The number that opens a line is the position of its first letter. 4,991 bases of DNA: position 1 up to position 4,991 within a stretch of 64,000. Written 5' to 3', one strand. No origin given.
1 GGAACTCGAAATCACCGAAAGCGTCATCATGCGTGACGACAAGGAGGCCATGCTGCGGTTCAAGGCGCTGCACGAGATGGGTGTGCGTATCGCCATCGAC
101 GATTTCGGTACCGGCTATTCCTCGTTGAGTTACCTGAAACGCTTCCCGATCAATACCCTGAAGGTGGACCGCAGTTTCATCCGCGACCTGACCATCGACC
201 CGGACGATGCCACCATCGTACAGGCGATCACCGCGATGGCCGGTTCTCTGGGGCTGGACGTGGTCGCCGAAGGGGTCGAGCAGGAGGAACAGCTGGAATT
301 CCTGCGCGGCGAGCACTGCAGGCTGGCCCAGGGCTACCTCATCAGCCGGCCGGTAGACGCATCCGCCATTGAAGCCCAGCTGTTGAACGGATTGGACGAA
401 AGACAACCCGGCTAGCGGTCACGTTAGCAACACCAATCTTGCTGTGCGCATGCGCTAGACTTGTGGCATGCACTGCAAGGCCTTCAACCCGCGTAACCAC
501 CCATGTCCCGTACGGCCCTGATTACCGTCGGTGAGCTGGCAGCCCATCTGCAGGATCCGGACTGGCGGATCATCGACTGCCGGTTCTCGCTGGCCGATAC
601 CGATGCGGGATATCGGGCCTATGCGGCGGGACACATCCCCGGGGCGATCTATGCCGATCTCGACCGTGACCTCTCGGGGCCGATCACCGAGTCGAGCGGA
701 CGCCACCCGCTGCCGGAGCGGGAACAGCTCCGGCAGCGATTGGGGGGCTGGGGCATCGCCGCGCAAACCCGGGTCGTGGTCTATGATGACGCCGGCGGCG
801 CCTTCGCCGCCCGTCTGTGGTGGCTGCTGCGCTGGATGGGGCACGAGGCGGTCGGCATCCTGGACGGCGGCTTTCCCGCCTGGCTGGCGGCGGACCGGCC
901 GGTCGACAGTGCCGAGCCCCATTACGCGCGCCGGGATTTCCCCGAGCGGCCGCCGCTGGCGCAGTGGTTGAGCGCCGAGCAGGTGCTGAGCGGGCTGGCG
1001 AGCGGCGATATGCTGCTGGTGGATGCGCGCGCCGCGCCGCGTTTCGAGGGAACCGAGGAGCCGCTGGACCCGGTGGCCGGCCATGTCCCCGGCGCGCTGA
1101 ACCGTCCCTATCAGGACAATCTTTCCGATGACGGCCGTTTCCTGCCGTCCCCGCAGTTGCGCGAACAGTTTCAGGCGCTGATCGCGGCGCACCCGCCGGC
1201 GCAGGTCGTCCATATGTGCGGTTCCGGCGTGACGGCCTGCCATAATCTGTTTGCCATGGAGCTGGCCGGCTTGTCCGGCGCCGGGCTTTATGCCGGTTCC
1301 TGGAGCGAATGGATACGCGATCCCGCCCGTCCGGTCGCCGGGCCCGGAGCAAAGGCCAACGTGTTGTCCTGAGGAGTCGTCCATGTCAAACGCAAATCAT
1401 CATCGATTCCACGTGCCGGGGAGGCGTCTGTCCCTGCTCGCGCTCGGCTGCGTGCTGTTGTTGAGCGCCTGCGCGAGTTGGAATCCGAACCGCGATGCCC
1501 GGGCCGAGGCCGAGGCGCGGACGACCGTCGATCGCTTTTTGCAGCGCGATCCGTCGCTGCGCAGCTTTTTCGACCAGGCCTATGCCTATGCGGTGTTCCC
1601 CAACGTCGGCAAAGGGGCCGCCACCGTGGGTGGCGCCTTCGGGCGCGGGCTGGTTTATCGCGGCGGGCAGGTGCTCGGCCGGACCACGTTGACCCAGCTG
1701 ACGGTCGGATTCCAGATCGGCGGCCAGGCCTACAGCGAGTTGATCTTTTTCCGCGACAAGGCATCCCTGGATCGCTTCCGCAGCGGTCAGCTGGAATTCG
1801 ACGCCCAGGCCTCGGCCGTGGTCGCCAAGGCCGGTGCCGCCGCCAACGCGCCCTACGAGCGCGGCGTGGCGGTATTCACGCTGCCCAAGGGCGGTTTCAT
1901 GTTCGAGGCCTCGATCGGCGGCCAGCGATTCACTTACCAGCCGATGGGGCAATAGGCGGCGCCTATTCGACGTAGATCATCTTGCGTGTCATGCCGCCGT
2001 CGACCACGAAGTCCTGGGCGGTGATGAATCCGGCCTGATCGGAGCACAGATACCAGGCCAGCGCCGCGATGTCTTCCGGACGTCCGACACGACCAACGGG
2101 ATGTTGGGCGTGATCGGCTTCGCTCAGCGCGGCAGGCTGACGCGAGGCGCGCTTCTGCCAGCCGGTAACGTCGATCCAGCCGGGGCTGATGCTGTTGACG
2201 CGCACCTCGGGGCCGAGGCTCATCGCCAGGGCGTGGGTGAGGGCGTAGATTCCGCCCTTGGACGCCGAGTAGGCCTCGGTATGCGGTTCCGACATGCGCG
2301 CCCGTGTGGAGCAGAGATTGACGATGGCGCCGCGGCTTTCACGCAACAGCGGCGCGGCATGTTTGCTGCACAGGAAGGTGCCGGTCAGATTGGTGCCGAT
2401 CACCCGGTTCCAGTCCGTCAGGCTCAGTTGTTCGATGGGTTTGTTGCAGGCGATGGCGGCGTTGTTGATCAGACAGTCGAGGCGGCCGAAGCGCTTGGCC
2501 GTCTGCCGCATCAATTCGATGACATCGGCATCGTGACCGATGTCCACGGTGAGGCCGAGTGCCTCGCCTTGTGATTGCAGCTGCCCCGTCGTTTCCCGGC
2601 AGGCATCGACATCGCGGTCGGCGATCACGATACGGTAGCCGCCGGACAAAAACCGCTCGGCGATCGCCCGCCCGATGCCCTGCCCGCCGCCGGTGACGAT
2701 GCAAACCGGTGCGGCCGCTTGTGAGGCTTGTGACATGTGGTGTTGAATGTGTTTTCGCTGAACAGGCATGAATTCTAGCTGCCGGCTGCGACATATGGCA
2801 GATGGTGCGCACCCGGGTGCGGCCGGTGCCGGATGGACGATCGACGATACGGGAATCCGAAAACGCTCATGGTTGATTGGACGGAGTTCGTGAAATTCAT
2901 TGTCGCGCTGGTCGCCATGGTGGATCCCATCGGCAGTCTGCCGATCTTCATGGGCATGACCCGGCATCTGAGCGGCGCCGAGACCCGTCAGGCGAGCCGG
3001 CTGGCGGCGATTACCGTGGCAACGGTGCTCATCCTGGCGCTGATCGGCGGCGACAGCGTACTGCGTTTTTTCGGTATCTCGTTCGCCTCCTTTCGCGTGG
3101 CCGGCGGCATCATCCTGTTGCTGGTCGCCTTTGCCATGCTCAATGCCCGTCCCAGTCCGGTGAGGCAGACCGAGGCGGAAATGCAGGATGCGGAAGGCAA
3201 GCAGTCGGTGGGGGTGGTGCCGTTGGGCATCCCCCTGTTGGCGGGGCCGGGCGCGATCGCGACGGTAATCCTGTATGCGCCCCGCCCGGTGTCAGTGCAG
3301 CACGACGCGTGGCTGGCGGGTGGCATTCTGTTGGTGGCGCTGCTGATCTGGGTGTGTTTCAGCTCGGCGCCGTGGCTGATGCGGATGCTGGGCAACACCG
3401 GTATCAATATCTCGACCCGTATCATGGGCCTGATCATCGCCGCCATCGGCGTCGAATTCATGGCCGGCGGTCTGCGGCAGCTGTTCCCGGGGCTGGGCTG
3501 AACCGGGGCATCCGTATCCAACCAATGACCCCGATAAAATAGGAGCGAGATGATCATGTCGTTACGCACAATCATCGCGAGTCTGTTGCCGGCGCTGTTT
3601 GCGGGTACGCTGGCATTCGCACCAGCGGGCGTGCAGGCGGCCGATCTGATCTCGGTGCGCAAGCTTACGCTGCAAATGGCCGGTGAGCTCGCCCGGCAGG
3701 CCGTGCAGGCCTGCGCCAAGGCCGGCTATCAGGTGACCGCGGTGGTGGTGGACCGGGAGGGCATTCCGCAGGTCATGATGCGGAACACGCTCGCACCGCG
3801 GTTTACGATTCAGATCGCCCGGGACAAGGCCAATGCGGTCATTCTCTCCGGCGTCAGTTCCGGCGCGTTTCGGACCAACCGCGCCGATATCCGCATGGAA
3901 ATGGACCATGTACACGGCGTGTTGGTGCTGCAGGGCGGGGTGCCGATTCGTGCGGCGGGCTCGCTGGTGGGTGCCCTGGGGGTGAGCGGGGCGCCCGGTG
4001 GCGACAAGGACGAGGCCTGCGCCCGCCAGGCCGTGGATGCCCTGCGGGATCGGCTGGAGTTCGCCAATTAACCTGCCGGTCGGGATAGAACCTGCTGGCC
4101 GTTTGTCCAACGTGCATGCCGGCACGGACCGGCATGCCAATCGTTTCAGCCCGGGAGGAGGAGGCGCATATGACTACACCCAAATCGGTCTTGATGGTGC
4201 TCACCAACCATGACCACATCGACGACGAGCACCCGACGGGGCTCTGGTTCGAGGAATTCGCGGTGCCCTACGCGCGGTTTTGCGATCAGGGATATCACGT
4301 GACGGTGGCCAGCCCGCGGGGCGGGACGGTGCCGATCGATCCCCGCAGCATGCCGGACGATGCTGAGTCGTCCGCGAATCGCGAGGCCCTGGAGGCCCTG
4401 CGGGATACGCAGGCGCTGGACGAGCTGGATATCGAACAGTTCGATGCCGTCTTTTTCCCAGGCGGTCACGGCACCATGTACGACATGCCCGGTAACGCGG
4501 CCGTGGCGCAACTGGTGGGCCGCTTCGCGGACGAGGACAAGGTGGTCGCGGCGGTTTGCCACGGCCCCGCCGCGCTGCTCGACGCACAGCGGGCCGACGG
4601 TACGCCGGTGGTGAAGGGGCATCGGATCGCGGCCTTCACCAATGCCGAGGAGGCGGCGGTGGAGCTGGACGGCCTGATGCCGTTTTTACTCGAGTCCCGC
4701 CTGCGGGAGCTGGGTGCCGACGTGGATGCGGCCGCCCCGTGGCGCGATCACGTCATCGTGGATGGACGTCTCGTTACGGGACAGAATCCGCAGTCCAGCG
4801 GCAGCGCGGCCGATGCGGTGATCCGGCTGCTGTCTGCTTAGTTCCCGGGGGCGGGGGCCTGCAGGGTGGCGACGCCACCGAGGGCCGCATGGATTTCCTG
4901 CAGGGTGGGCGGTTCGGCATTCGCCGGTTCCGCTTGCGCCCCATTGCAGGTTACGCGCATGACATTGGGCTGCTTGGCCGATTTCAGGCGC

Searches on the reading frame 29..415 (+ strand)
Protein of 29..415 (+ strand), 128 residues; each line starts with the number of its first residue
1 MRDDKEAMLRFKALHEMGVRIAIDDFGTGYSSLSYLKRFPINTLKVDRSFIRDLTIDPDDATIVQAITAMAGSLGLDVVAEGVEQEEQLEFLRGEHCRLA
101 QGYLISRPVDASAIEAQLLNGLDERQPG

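Call 65: search_protein_families(library=pfam, proteins=[window:29-415:+], max_evalue=0.000001)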
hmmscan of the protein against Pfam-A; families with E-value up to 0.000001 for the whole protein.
window:29-415:+ (128 aa): 1 family
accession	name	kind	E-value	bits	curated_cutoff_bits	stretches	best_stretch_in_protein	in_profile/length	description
PF00563.25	EAL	-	7.1e-36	124.2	31.3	1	8-108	136-236/236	EAL domain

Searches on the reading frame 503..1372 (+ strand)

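Call 65: search_protein_families(library=pfam, proteins=[window:503-1372:+], max_evalue=0.000001)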
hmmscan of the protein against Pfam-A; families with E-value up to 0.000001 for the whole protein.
window:503-1372:+ (289 aa): 1 family
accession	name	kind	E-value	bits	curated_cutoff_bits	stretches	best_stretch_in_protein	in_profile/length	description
PF00581.25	Rhodanese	-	1.4e-30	106.2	22.2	2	9-129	2-101/102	Rhodanese-like domain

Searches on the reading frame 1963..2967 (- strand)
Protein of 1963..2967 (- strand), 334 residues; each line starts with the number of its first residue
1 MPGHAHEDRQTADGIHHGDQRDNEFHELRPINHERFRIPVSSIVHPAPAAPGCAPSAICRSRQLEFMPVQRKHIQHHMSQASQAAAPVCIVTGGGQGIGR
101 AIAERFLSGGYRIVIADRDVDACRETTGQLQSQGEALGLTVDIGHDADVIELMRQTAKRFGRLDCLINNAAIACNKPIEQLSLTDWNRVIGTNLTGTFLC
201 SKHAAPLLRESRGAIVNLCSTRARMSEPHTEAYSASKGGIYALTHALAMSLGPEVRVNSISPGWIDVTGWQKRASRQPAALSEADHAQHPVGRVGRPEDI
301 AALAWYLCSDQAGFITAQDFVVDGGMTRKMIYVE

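Call 65: search_protein_families(library=pfam, proteins=[window:1963-2967:-], max_evalue=0.000001)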
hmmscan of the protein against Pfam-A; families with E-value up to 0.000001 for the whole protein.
window:1963-2967:- (334 aa): 4 families
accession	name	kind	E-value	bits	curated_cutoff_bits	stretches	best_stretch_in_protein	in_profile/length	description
PF13561.12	adh_short_C2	-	1.5e-64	218.3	27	1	96-327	6-236/236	Enoyl-(Acyl carrier protein) reductase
PF00106.31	adh_short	-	4.6e-52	176.8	26.6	1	88-275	2-191/195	short chain dehydrogenase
PF08659.16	KR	-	2.5e-09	37.7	22.6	1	89-245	3-161/180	KR domain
PF23441.1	SDR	-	1.7e-08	34.6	27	1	88-325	9-254/258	SDR-like rossmann domain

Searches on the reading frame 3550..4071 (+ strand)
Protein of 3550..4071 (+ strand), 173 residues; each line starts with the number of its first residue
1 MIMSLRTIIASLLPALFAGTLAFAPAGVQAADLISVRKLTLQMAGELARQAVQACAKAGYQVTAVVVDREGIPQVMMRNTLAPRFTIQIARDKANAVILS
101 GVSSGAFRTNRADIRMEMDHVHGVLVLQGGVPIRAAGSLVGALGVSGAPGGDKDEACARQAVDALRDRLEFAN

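Call 65: search_protein_families(library=pfam, proteins=[window:3550-4071:+], max_evalue=0.000001)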
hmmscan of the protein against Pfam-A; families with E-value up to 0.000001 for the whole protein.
window:3550-4071:+ (173 aa): 1 family
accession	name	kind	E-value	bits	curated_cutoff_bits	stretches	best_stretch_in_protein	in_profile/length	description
PF03928.20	HbpS-like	-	4.8e-26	91.7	25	1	39-162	1-127/128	Haem degrading protein HbpS-like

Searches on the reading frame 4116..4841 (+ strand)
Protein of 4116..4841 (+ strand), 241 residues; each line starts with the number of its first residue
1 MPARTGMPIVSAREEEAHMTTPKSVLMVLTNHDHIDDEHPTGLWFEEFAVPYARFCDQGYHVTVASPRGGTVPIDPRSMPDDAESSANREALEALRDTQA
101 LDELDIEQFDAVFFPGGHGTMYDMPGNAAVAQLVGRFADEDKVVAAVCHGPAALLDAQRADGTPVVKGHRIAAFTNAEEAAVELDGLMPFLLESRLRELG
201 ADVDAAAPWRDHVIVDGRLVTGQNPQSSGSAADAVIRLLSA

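Call 65: search_protein_families(library=pfam, proteins=[window:4116-4841:+], max_evalue=0.000001)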
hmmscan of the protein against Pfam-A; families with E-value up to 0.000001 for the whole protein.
window:4116-4841:+ (241 aa): 2 families
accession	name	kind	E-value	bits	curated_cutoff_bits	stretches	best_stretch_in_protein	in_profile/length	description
PF01965.30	DJ-1_PfpI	-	4.1e-18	66.2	26.6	1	47-228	15-155/165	DJ-1/PfpI family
PF17124.11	ThiJ_like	-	1e-10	42.2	30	1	41-159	4-143/186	ThiJ/PfpI family-like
